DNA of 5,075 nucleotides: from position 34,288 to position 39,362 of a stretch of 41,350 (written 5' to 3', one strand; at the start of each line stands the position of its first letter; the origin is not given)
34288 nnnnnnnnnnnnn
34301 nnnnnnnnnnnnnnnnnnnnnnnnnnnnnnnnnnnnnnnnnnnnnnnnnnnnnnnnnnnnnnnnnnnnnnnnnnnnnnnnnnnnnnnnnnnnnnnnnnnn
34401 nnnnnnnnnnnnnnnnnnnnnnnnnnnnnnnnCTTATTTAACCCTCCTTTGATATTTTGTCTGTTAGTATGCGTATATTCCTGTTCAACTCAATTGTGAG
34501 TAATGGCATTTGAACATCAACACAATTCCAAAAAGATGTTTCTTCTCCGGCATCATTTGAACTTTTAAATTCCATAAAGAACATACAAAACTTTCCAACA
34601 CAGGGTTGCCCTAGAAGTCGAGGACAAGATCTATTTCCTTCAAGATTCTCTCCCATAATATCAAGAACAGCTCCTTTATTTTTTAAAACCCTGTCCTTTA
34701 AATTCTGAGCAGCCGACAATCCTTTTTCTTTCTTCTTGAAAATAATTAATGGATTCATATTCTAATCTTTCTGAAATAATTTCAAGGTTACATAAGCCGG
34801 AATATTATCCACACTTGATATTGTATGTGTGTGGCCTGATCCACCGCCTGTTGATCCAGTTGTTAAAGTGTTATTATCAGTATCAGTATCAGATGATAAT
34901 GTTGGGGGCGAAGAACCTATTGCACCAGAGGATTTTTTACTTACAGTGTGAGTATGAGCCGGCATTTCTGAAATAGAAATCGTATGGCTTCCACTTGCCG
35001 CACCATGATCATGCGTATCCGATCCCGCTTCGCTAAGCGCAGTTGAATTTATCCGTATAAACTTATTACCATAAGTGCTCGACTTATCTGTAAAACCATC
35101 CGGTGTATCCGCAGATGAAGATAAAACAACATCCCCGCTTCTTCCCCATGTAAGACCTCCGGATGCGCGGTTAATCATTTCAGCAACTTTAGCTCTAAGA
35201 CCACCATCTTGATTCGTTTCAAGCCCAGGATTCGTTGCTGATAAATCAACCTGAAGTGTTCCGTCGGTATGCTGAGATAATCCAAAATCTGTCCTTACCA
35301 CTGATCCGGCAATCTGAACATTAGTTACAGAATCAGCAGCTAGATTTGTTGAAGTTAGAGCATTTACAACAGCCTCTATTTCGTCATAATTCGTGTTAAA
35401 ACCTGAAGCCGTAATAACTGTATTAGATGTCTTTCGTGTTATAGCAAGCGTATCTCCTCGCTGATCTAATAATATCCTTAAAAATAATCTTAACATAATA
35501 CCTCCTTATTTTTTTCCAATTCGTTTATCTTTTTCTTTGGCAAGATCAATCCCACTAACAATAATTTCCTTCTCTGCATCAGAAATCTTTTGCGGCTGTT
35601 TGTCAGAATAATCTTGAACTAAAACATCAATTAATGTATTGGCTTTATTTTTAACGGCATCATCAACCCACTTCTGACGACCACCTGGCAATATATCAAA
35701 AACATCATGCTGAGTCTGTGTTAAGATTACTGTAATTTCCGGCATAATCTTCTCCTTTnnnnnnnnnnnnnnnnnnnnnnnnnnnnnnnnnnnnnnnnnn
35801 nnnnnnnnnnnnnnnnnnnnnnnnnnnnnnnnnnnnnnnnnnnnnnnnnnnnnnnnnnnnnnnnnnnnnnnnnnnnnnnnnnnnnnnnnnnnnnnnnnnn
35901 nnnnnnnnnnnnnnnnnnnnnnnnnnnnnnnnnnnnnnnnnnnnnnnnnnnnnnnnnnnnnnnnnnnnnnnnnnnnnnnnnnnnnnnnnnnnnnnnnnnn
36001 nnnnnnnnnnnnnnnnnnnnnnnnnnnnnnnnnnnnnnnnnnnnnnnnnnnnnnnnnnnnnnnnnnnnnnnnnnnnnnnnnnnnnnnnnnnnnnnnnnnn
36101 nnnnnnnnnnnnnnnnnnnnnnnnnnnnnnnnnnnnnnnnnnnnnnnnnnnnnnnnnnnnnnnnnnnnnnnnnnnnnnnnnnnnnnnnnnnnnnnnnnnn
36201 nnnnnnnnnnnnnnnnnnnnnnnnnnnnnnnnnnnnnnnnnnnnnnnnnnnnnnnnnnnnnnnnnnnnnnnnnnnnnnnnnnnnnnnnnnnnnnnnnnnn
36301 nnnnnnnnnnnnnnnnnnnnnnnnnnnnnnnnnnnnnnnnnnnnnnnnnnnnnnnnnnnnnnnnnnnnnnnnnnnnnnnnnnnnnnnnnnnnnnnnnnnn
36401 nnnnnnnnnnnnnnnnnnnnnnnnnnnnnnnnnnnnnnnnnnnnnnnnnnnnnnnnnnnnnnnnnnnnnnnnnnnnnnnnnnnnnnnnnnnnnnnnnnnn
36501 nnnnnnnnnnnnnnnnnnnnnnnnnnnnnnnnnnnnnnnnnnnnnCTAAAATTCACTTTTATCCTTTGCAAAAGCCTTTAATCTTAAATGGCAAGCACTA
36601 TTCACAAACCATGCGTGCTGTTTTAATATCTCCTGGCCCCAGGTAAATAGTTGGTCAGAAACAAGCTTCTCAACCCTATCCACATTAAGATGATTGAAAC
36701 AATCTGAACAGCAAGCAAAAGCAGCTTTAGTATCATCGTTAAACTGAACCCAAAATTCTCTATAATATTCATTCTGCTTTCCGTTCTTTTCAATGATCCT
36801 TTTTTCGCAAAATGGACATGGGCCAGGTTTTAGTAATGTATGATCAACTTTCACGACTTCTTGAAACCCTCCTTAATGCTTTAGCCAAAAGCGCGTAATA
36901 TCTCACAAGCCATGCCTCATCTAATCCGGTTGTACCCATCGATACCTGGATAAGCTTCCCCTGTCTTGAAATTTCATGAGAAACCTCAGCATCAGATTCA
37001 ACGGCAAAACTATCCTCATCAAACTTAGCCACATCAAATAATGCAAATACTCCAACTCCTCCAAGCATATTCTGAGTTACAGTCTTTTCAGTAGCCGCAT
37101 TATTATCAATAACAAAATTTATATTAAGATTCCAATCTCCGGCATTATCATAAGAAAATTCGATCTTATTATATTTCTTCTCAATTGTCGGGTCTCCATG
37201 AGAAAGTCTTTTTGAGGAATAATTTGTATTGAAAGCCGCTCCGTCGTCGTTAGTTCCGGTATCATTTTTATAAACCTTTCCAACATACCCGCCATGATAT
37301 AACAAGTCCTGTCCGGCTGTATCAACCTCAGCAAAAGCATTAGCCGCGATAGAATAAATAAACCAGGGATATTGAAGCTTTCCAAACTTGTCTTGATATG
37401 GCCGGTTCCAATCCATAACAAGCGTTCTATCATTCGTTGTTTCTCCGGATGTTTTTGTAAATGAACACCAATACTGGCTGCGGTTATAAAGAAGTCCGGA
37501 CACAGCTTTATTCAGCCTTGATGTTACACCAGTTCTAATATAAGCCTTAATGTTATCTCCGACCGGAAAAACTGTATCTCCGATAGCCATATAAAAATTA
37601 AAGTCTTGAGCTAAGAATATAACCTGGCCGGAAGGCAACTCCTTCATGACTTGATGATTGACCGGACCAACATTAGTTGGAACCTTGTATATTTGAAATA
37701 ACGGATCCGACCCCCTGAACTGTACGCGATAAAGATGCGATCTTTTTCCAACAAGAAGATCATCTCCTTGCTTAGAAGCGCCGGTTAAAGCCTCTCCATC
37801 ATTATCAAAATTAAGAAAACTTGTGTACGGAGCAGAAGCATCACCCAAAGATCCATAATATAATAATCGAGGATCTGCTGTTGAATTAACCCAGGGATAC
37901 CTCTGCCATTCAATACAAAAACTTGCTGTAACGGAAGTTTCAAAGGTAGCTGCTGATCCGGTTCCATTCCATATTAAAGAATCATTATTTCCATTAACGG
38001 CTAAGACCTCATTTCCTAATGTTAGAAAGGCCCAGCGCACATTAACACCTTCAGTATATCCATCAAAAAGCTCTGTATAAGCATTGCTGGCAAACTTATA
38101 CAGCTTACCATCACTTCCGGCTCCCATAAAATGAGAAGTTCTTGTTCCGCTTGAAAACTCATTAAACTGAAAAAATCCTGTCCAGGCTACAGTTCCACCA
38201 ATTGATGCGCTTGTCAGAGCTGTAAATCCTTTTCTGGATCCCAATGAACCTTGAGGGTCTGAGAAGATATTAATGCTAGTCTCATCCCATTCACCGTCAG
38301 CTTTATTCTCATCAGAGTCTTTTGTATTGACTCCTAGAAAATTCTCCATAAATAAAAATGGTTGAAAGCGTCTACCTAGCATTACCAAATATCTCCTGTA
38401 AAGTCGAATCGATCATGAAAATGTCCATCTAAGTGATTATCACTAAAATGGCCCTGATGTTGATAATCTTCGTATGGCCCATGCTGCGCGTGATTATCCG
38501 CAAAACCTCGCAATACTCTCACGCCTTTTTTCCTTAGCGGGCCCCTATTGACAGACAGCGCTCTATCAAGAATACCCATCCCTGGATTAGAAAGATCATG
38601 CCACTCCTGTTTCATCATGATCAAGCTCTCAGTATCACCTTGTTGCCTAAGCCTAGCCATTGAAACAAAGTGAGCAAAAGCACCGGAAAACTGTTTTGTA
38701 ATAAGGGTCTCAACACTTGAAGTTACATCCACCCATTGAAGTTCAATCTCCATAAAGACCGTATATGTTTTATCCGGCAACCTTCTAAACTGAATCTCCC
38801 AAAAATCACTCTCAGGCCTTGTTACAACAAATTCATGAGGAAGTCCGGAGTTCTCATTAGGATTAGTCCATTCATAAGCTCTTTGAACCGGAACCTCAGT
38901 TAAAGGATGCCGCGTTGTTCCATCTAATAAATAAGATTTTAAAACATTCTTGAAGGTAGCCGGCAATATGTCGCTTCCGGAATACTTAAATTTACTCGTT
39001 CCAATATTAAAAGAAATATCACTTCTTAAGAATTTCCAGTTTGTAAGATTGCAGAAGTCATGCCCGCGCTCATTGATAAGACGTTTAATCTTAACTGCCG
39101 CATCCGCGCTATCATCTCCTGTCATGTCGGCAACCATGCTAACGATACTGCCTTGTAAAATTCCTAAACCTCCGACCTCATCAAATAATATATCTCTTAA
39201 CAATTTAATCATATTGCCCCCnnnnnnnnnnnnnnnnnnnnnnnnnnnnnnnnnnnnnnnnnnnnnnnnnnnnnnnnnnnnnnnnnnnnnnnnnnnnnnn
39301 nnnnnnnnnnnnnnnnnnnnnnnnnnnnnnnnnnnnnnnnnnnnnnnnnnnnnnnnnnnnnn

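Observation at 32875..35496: Portable N-terminal leader (...[IL]-L-x-D-[EQ]-[RKV]-G) on at least six unrelated virion-module proteins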

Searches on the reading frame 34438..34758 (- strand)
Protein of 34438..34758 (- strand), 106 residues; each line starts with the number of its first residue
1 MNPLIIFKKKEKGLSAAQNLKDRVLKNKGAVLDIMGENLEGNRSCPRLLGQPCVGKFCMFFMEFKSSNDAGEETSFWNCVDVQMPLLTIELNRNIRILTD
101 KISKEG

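Call 12: search_protein_families(library=phrogs, proteins=[window:34438-34758:-], max_evalue=0.01)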
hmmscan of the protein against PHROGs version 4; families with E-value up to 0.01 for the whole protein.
window:34438-34758:- (106 aa): 0 families

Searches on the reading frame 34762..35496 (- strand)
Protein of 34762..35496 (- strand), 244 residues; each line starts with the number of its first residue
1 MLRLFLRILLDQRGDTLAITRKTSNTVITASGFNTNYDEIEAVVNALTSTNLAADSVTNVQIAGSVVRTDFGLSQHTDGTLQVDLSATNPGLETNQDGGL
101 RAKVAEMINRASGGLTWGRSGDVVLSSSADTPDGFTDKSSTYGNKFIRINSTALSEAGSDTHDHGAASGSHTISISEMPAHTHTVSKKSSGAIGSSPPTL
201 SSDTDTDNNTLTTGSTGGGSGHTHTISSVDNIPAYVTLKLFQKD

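Call 4: search_protein_families(library=pfam, proteins=[window:34762-35496:-], max_evalue=0.01)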
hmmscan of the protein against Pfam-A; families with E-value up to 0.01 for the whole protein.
window:34762-35496:- (244 aa): 0 families

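Call 5: search_protein_families(library=phrogs, proteins=[window:34762-35496:-], max_evalue=0.01)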
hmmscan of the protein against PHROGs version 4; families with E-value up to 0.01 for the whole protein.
window:34762-35496:- (244 aa): 0 families

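Call 32: search_protein_families(library=pfam, proteins=[window:34762-35496:-], max_evalue=5)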
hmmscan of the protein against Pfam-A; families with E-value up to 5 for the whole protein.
window:34762-35496:- (244 aa): 1 family
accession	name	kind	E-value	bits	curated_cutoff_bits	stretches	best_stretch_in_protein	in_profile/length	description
PF12789.12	PTR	-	2.7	8.6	27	1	221-232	28-39/60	Phage tail repeat like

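Call 55: search_protein_families(library=ncbifam, proteins=[window:34762-35496:-], max_evalue=0.1)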
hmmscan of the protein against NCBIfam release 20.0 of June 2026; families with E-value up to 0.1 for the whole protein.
window:34762-35496:- (244 aa): 0 families

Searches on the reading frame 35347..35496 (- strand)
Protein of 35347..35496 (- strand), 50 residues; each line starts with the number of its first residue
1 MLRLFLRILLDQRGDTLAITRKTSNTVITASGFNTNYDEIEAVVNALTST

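Call 83: search_protein_families(library=pfam, proteins=[window:35347-35496:-], max_evalue=10)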
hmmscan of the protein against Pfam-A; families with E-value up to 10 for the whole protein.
seq(50 aa): 2 families
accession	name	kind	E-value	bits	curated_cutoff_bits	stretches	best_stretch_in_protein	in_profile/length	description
PF02680.19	DUF211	-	0.11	13.1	22.1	1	19-48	40-69/89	Uncharacterized ArCR, COG1888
PF23397.1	DUF7104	-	0.48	10.8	26.1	1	9-21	2-14/31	Domain of unknown function (DUF7104)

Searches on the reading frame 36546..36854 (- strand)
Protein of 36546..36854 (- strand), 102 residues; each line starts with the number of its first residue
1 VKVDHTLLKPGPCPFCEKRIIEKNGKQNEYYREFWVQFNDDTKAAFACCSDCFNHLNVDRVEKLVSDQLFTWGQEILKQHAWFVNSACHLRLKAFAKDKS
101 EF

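Call 60: search_protein_families(library=pfam, proteins=[window:36546-36854:-], max_evalue=0.01)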
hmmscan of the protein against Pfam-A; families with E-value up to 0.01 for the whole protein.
window:36546-36854:- (102 aa): 1 family
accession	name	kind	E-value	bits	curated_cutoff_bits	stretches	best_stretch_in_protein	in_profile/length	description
PF14354.12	Lar_restr_allev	-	0.0053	17.4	28.6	1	12-54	5-33/58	Restriction alleviation protein Lar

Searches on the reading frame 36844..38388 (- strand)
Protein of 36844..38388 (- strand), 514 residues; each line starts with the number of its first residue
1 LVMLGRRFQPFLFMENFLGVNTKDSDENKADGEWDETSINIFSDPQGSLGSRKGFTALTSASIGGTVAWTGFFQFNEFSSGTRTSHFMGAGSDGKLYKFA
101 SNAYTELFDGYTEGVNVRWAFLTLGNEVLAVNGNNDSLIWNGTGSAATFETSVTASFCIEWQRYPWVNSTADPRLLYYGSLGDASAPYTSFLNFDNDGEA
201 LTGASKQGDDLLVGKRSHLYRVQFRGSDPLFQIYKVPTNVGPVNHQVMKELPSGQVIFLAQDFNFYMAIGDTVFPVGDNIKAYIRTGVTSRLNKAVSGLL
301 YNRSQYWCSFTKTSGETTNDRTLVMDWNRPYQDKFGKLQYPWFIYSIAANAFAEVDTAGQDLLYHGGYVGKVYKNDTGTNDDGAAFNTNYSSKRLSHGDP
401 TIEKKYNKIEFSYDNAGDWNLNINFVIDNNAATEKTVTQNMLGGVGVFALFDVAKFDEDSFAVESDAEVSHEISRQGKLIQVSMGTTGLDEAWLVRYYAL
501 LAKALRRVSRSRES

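Call 4: search_protein_families(library=pfam, proteins=[window:36844-38388:-], max_evalue=0.01)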
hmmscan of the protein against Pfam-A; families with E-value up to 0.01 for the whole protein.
window:36844-38388:- (514 aa): 0 families

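Call 5: search_protein_families(library=phrogs, proteins=[window:36844-38388:-], max_evalue=0.01)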
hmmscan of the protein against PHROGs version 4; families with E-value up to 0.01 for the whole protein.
window:36844-38388:- (514 aa): 2 families
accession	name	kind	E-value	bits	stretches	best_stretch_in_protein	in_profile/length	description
phrog_3287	-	head and packaging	3.9e-16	60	1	13-329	7-338/524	virion structural protein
phrog_5107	-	lysis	1.5e-09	37.8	1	360-489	384-513/533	amidase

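Call 24: find_homologous_proteins(query=window:36844-38388:-)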
Query window:36844-38388:- (514 aa): 99 proteins with E <= 0.001 among 8000 candidates.
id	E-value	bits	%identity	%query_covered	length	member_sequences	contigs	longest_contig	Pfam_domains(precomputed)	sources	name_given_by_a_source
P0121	0.0e+0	1175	100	100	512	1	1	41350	-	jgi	-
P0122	1.5e-295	999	83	100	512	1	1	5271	-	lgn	-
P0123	1.0e-285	967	81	100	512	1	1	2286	-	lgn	-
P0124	1.4e-282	956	79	100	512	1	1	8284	-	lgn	-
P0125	7.7e-234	795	67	99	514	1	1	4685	-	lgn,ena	-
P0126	4.6e-219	747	63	100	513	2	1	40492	-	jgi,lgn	jgi:hypothetical protein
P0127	6.3e-218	743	63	100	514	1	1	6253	-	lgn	-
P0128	7.3e-216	736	62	100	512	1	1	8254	-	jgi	jgi:hypothetical protein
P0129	2.8e-214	731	62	100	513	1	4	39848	-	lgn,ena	-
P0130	1.9e-213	728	62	100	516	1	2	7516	-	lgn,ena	-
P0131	4.8e-213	727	63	100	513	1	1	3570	-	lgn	-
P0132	2.6e-212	724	62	99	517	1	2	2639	-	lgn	-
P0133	3.1e-212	724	61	99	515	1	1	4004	-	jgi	-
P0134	4.1e-212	724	61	100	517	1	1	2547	-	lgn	-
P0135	1.8e-211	722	61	99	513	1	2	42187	-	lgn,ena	-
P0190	5.2e-177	608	53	100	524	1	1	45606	-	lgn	-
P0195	4.4e-173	595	52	100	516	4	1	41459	-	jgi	-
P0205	1.7e-162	560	51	100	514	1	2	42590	-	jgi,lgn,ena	jgi:hypothetical protein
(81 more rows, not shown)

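Call 25: find_encoding_contigs(protein=P0126, flank=10000, max_places=1)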
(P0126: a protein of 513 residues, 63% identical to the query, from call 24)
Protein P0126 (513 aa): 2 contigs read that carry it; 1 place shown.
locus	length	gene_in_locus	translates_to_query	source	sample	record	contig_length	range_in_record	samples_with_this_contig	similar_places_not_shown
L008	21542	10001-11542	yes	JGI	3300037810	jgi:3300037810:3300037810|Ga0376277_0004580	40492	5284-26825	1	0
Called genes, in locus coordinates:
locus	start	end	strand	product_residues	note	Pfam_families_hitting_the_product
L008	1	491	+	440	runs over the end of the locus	PF13252:Phage_capsid_3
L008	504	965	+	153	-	-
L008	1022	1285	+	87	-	-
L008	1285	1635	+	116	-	-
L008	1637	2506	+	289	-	-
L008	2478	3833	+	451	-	-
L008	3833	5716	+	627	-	-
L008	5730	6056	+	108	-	-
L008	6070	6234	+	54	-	-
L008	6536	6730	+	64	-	-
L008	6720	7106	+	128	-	-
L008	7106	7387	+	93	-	-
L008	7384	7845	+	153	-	-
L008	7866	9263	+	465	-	PF00515:TPR_1 (faint)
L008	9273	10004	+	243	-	-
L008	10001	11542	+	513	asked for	-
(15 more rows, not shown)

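Call 26: find_encoding_contigs(protein=P0190, flank=10000, max_places=1)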
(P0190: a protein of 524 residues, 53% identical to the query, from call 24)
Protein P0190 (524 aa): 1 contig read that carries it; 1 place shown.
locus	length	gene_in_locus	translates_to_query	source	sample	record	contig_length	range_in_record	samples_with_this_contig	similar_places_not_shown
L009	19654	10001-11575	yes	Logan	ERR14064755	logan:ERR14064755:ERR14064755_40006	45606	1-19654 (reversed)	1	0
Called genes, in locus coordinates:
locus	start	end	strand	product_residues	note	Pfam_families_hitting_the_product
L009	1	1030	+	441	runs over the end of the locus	PF13252:Phage_capsid_3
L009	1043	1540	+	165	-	-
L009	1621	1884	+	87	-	-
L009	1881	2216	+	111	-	-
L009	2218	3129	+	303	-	-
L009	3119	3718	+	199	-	-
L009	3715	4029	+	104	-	-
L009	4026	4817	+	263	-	-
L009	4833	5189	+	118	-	-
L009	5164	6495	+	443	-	-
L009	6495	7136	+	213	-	-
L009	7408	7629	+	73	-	-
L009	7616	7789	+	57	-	-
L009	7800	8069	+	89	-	-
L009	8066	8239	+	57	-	-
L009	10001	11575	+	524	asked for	-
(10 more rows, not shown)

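Call 27: find_encoding_contigs(protein=P0205, flank=10000, max_places=1)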
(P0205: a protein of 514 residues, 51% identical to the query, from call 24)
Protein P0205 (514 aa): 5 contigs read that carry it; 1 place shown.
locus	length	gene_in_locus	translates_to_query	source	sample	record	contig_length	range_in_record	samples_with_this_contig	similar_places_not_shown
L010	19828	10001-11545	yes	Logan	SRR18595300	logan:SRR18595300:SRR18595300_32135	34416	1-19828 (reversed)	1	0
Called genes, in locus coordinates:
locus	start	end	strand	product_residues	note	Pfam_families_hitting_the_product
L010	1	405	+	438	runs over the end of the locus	PF13252:Phage_capsid_3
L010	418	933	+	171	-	-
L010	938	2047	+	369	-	-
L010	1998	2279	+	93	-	-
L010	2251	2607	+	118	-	-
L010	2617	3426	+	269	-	-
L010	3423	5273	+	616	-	-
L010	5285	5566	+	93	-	-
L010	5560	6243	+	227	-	-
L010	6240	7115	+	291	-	-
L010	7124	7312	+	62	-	-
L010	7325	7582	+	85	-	-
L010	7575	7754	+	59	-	-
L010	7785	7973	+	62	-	-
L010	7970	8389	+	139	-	-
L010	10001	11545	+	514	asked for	-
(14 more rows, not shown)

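Call 28: find_encoding_contigs(protein=P0195, flank=10000, max_places=1)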
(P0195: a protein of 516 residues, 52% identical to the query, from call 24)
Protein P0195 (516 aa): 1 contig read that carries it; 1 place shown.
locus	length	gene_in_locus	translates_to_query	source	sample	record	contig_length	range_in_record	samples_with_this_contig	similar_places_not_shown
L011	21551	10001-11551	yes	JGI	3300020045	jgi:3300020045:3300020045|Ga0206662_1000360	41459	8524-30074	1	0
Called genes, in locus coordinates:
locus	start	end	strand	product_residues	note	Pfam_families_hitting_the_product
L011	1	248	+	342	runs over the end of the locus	-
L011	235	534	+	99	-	-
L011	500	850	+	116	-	-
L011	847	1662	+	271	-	-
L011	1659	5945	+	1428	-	-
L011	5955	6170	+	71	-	-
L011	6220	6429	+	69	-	-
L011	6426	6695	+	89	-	-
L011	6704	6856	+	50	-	-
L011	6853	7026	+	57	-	-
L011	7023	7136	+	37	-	-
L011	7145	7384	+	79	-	-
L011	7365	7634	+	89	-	-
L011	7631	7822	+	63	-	-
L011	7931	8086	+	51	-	-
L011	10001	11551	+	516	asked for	-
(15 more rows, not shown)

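Call 55: search_protein_families(library=ncbifam, proteins=[window:36844-38388:-], max_evalue=0.1)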
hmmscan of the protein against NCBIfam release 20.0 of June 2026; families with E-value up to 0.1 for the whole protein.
window:36844-38388:- (514 aa): 0 families

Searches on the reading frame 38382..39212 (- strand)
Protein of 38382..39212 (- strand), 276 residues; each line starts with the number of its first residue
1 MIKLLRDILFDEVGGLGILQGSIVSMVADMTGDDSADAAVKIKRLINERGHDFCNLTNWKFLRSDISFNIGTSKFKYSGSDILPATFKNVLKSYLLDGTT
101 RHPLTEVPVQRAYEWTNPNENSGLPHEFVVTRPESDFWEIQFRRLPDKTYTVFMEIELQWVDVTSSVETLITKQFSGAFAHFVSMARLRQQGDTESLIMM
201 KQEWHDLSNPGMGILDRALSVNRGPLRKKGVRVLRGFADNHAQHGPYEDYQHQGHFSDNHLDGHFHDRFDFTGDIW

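Call 4: search_protein_families(library=pfam, proteins=[window:38382-39212:-], max_evalue=0.01)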
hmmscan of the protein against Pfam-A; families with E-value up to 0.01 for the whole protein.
window:38382-39212:- (276 aa): 0 families

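Call 5: search_protein_families(library=phrogs, proteins=[window:38382-39212:-], max_evalue=0.01)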
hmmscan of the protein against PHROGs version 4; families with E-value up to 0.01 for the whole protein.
window:38382-39212:- (276 aa): 0 families

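Call 55: search_protein_families(library=ncbifam, proteins=[window:38382-39212:-], max_evalue=0.1)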
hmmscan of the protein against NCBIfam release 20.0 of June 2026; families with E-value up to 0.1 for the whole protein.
window:38382-39212:- (276 aa): 0 families

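Call 78: search_protein_representatives(protein=window:38382-39212:-)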
Query: 276 residues. Proteins with E-value up to 0.001 (for the whole library): 13; up to 1e-10: 8; up to 1e-30: 2. The best 13 are listed.
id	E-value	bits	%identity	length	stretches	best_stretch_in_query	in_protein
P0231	2.8e-62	226.9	47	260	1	1-237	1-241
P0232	1.8e-48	181.6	48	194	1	15-202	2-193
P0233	3.4e-30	121.6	37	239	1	21-240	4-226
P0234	1.2e-28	116.6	54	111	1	4-109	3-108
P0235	4.8e-21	91.6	31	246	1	16-238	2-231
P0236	3.4e-18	82.3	61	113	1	2-67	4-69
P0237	5.9e-12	61.8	49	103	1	154-233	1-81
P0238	3.8e-11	59.1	58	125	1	93-144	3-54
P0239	2.0e-06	43.7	36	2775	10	112-137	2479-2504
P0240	2.3e-06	43.5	45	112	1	170-234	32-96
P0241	4.7e-05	39.2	49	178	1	109-149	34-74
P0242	2.5e-04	36.8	22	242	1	21-197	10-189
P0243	6.8e-04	35.4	28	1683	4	58-168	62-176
